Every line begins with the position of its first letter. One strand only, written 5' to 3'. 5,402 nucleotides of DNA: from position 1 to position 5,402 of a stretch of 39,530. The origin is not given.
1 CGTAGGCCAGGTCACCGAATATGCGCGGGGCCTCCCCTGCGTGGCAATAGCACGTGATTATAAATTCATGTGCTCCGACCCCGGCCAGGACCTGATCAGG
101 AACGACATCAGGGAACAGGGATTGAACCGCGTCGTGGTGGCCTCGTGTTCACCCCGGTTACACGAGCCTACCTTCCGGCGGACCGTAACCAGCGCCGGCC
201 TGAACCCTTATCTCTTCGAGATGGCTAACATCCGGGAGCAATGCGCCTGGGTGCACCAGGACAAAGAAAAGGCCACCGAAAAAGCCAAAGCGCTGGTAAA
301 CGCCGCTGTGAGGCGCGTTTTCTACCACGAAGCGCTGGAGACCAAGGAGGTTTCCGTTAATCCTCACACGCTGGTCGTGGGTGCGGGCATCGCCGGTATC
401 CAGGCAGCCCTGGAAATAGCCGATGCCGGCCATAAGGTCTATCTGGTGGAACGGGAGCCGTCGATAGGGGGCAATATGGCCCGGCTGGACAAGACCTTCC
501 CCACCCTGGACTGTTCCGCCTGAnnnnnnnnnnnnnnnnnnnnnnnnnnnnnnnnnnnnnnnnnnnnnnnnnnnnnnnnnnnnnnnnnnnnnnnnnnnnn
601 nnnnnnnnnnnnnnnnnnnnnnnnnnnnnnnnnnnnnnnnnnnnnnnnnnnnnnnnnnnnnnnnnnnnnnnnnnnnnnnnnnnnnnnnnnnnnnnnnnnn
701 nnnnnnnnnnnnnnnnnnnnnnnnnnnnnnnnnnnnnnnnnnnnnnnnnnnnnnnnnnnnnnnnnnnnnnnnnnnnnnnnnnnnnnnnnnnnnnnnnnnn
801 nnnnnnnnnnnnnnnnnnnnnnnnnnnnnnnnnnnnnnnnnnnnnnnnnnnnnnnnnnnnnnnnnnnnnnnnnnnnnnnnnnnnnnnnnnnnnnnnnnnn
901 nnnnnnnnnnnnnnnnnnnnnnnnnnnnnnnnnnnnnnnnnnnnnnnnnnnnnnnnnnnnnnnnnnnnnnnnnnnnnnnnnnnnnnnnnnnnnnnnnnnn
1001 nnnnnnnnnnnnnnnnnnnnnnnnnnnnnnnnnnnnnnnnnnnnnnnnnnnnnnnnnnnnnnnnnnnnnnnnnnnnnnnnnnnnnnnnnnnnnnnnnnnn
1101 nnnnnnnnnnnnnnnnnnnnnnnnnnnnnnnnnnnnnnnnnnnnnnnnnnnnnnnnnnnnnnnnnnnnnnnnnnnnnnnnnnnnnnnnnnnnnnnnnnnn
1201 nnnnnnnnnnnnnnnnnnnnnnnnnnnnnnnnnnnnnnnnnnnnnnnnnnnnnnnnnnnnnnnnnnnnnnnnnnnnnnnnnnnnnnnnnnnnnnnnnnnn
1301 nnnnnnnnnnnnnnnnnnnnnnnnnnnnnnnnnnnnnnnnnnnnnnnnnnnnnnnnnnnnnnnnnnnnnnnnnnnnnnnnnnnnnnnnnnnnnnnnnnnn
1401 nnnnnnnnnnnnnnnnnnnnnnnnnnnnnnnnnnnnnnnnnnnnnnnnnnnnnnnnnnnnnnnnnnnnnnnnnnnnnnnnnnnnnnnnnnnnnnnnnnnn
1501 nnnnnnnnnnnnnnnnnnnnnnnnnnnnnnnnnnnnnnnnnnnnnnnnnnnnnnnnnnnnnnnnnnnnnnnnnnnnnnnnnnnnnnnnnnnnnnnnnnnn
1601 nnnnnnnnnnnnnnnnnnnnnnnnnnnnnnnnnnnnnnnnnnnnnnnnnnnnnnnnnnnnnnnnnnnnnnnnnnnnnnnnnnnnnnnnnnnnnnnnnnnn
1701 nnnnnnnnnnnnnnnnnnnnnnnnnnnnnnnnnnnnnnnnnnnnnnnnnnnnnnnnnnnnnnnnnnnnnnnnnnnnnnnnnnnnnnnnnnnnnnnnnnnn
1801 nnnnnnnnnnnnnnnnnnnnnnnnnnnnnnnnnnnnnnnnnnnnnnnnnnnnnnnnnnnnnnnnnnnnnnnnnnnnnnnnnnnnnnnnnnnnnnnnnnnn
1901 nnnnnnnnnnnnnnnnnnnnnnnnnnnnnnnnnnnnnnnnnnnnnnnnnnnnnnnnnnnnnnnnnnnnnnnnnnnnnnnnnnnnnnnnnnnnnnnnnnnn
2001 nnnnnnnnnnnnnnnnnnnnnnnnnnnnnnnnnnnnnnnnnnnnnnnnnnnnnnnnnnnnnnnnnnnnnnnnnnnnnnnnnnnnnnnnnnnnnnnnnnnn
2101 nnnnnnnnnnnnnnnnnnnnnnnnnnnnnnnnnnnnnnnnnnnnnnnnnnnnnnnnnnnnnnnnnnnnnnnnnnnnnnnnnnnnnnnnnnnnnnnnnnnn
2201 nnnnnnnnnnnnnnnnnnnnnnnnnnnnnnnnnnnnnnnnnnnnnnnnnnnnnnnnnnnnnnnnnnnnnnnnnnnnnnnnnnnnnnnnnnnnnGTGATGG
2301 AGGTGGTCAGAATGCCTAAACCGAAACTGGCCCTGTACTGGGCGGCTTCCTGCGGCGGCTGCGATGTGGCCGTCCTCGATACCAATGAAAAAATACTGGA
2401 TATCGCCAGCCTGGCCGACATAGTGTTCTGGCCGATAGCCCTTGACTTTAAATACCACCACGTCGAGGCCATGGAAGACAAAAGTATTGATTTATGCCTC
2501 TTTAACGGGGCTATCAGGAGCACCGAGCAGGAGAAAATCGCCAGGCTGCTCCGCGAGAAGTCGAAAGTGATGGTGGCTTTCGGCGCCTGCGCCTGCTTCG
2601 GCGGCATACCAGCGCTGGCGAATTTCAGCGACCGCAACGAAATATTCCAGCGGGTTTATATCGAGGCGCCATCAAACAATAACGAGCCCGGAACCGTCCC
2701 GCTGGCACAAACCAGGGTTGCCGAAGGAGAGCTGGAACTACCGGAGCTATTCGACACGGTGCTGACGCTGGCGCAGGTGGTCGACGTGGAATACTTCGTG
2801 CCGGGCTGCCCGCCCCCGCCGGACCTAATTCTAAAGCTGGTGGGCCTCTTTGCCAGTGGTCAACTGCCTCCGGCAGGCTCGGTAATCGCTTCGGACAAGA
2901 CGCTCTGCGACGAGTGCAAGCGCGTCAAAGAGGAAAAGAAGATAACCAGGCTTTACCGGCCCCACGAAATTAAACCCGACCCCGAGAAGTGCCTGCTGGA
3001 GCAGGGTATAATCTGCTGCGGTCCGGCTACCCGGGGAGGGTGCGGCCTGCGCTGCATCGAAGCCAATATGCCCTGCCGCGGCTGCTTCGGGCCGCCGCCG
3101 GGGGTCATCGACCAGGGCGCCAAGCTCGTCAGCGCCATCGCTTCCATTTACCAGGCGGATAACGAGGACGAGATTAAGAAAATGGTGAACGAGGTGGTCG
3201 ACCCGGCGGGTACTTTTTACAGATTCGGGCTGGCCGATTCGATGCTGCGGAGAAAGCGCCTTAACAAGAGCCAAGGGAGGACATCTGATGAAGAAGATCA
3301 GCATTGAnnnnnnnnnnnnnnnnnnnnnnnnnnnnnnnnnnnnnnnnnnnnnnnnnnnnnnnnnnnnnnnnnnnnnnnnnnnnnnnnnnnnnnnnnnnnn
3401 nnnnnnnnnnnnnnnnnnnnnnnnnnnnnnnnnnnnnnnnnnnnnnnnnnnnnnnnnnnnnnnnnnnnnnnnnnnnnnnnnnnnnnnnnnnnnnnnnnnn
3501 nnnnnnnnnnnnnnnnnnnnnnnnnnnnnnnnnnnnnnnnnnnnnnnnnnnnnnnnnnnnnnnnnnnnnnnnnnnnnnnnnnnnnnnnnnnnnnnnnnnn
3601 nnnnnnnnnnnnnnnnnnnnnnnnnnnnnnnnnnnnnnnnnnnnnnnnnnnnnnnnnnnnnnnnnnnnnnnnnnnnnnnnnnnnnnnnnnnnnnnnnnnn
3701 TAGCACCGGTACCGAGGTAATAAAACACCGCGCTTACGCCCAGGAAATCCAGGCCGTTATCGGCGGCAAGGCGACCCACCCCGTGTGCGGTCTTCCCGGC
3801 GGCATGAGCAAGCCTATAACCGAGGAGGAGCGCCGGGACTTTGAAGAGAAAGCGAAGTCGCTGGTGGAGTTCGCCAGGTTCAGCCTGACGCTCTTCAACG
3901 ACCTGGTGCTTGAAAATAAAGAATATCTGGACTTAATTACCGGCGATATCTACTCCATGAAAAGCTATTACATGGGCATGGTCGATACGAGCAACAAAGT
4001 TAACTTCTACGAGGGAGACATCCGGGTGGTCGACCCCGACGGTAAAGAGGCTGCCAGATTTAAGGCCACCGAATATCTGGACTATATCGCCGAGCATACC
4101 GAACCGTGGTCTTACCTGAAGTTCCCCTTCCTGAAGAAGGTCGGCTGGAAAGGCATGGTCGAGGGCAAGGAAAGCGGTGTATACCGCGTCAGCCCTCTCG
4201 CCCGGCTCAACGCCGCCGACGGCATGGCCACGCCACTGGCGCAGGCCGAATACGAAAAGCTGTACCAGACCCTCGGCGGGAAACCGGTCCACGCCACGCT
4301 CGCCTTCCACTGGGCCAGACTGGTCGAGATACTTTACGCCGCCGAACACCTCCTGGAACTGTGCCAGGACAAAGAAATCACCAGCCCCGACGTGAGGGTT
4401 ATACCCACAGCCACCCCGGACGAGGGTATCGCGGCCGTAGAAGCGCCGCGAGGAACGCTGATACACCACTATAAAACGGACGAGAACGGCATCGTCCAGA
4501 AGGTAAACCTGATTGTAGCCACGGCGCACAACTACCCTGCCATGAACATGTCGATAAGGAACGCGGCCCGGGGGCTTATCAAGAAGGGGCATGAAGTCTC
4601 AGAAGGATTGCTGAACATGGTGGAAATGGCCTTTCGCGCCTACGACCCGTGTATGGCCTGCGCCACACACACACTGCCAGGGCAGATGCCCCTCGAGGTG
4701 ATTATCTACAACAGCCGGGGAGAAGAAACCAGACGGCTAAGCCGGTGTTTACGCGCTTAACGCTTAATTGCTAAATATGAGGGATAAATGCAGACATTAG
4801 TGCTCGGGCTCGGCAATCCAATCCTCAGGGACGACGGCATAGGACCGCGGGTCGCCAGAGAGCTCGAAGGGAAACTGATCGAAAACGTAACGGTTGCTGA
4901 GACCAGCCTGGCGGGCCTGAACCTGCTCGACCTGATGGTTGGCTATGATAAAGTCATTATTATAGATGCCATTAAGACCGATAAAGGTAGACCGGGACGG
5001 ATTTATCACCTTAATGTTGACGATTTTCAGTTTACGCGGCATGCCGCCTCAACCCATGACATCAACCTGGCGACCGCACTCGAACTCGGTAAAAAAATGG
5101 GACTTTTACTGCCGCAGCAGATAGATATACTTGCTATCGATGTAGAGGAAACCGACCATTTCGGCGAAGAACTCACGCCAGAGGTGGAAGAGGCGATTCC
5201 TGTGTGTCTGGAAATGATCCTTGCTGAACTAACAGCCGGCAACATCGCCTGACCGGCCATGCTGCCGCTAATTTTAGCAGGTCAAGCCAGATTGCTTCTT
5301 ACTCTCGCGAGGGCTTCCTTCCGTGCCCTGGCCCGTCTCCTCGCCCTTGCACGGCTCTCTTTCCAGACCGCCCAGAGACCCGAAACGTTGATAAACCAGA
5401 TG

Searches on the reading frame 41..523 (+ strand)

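Call 5: search_protein_families(library=pfam, proteins=[window:41-523:+])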
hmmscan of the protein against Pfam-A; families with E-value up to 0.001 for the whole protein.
window:41-523:+ (160 aa): 10 families
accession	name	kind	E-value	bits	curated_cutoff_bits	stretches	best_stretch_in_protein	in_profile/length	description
PF12831.13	FAD_oxidored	-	2.4e-09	37.4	27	1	111-147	3-39/416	FAD dependent oxidoreductase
PF00890.30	FAD_binding_2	-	3.1e-08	33.7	20.4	1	110-147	2-39/414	FAD binding domain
PF13450.12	NAD_binding_8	-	5.2e-08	33.5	21.9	1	112-149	1-38/68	NAD(P)-binding Rossmann-like domain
PF01266.30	DAO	-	4.9e-07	30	27.9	1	111-144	3-37/353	FAD dependent oxidoreductase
PF07992.20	Pyr_redox_2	-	2.8e-06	27.4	26.1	1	110-142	3-177/291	Pyridine nucleotide-disulphide oxidoreductase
PF00070.33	Pyr_redox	-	1.1e-05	26.3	22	1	109-143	1-35/82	Pyridine nucleotide-disulphide oxidoreductase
PF01134.28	GIDA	-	1.6e-05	24.6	22.1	1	111-139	3-31/391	Glucose inhibited division protein A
PF03486.20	HI0933_like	-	0.00011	22.1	50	1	110-144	3-37/244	HI0933-like protein Rossmann domain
PF01946.23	Thi4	-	0.00013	21.8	26.2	1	109-147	19-58/235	Thi4 family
PF01593.30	Amino_oxidase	-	0.00018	21.4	19.8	1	117-147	1-31/443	Flavin containing amine oxidoreductase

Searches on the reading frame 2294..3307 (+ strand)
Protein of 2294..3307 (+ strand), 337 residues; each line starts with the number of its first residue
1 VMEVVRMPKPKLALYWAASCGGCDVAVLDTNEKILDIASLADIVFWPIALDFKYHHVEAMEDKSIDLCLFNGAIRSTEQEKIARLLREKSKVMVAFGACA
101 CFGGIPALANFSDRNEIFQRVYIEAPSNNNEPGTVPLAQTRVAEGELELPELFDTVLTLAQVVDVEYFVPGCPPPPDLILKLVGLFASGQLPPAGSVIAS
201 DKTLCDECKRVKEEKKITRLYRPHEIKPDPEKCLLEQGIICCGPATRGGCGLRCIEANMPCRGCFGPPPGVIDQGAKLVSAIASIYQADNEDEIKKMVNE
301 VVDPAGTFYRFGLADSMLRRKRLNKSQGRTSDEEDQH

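Call 5: search_protein_families(library=pfam, proteins=[window:2294-3307:+])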
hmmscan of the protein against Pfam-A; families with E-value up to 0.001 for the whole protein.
window:2294-3307:+ (337 aa): 1 family
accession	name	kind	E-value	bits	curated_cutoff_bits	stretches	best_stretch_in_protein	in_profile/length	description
PF01058.29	Oxidored_q6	-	6.7e-24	84.5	27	1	20-183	1-125/128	NADH ubiquinone oxidoreductase, 20 Kd subunit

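Call 37: search_protein_families(library=ncbifam, proteins=[window:2294-3307:+])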
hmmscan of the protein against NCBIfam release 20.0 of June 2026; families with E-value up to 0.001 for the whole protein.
window:2294-3307:+ (337 aa): 8 families
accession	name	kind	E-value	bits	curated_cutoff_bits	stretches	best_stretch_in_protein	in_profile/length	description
NF045875.1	F420_non_VhuG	exception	8.2e-66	222.2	450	1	9-321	4-284/286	F420-non-reducing hydrogenase subunit VhuG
NF040836.1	sulfhyd_HydD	equivalog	2.2e-18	66.4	500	1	9-125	5-114/261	NADPH-dependent hydrogenase/sulfhydrogenase 1 subunit delta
NF040831.1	sulfhyd_ShyD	equivalog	1.3e-16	60.9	460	1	11-285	2-223/240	NAD(P)-dependent hydrogenase/sulfhydrogenase 2 subunit delta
TIGR03294.1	FrhG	equivalog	3e-15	56.6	245.5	2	14-109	6-97/228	coenzyme F420 hydrogenase subunit gamma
NF005012.1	PRK06411.1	subfamily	0.00017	21.2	116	0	155-181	123-149/166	NADH-quinone oxidoreductase subunit NuoB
NF011392.0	PRK14817.1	equivalog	0.00019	21.1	271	0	153-183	123-153/182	NADH-quinone oxidoreductase subunit B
TIGR01957.1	nuoB_fam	subfamily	0.00021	21.2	142.7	0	153-181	105-133/145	NADH-quinone oxidoreductase subunit B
NF011395.0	PRK14820.1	equivalog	0.00052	19.8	263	0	157-181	124-148/180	NADH-quinone oxidoreductase subunit B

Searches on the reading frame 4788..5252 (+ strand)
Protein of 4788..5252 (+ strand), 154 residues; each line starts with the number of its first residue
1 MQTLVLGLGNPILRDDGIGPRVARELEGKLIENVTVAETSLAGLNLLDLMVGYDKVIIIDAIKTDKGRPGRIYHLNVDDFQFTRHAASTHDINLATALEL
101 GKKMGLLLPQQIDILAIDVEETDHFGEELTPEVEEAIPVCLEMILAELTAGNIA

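Call 5: search_protein_families(library=pfam, proteins=[window:4788-5252:+])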
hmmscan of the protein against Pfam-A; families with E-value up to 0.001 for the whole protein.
window:4788-5252:+ (154 aa): 1 family
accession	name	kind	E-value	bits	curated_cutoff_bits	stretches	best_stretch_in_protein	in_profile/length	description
PF01750.23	HycI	-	1.8e-19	70.3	23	1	21-147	2-130/130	Hydrogenase maturation protease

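Call 37: search_protein_families(library=ncbifam, proteins=[window:4788-5252:+])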
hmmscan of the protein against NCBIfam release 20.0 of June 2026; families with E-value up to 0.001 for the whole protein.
window:4788-5252:+ (154 aa): 7 families
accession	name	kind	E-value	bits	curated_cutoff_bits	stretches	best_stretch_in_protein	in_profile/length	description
TIGR00072.1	hydrog_prot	superfamily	2.7e-36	124.8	47.45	1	4-148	1-145/145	hydrogenase maturation protease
TIGR00140.1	hupD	subfamily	1.3e-21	77.1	151.8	1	4-150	2-149/151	HyaD/HybD family hydrogenase maturation endopeptidase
NF045519.1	NiFeSe_H2_mat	exception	3.1e-19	69.3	190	1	3-147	3-146/152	NiFeSe hydrogenase maturation protease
NF007777.0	PRK10466.1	equivalog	1.3e-18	67.3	190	1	1-150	1-151/164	HyaD/HybD family hydrogenase maturation endopeptidase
TIGR00130.1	frhD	equivalog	9e-14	51.8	134.95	1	3-149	5-152/153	coenzyme F420-reducing hydrogenase, FrhD protein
NF007616.0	PRK10264.1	equivalog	3.3e-08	33.4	261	1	3-151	6-156/195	hydrogenase 1 maturation protease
TIGR00142.1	hycI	equivalog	1.3e-07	31.5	119.1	1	4-145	2-139/146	hydrogenase maturation peptidase HycI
